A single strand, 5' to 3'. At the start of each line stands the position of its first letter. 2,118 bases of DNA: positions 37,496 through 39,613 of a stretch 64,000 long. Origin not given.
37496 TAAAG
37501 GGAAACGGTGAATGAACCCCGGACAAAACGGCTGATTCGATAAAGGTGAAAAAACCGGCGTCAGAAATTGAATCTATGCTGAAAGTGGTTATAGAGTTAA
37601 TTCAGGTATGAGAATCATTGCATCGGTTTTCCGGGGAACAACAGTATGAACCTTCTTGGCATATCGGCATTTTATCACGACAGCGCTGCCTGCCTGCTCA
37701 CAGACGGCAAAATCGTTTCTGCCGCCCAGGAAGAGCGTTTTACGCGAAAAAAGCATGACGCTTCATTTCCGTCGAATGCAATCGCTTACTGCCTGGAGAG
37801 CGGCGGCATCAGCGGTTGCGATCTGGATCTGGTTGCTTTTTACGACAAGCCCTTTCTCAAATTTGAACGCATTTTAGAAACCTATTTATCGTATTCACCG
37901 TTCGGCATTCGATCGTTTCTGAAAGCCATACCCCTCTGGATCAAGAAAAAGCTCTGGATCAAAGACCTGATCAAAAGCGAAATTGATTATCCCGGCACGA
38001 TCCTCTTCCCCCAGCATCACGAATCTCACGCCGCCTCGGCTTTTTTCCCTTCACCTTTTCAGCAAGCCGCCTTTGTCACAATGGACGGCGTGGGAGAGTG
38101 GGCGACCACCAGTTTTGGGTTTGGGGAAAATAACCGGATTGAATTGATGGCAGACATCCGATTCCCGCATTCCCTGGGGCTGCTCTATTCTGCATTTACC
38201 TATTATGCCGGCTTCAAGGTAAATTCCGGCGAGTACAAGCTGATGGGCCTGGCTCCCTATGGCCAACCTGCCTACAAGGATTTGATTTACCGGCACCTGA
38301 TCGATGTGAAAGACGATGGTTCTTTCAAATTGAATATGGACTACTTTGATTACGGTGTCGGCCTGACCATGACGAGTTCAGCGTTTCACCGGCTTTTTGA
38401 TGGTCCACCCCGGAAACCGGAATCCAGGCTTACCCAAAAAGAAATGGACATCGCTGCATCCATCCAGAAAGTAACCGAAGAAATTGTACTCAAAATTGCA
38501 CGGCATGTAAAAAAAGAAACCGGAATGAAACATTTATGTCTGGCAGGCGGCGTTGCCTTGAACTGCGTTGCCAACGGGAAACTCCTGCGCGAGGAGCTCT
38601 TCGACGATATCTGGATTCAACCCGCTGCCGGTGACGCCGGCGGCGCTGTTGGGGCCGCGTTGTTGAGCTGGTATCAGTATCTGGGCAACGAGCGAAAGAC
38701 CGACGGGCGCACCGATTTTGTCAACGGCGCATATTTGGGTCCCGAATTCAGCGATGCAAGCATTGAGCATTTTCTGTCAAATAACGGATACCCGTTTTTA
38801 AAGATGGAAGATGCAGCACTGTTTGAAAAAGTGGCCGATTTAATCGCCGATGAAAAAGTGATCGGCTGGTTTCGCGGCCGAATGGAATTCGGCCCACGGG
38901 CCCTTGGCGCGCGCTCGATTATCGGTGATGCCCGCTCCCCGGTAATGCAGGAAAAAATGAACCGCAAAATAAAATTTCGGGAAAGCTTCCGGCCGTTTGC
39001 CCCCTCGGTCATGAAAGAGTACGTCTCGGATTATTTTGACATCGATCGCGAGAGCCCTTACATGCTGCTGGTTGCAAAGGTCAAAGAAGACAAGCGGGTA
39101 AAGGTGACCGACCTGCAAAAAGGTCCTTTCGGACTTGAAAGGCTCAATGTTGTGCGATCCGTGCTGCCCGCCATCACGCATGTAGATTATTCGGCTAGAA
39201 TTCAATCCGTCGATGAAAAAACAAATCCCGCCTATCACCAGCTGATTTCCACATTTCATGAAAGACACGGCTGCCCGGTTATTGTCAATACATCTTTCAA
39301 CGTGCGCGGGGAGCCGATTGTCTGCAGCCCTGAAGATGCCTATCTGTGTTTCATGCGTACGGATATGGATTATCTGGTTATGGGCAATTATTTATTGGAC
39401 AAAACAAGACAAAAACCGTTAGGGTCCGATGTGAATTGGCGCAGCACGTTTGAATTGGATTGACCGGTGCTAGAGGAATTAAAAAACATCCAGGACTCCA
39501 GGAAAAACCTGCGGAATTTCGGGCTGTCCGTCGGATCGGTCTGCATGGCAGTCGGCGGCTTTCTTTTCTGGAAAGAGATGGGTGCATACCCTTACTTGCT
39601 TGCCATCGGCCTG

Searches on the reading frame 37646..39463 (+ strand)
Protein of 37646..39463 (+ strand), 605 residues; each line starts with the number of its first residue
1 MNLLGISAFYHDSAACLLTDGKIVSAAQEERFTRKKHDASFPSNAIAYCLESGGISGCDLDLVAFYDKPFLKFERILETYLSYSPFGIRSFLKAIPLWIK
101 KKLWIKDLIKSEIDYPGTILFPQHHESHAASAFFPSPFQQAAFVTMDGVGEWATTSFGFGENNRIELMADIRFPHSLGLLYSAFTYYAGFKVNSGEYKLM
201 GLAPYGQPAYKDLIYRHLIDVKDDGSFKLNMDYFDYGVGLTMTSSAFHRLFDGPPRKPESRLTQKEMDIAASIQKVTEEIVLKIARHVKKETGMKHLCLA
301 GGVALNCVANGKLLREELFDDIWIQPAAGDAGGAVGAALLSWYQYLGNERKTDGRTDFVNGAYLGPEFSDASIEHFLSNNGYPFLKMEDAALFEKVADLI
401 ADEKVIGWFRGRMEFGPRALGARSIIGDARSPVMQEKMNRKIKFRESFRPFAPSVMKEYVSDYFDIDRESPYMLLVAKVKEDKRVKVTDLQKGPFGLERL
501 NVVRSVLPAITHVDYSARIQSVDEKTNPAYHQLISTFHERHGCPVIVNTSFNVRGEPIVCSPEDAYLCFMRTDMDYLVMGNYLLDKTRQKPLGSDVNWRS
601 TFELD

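Call 60: search_protein_families(library=pfam, proteins=[window:37646-39463:+], max_evalue=0.001)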
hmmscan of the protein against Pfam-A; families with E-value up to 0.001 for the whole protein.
window:37646-39463:+ (605 aa): 3 families
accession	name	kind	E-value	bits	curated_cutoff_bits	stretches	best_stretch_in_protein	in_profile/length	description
PF02543.21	Carbam_trans_N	-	2.8e-99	333.3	24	1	3-339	2-346/346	Carbamoyltransferase N-terminus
PF16861.10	Carbam_trans_C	-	6.4e-74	247.6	27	1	397-586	1-170/170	Carbamoyltransferase C-terminus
PF00814.31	TsaD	-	0.00067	19.9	24.8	0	244-308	188-232/264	tRNA N6-adenosine threonylcarbamoyltransferase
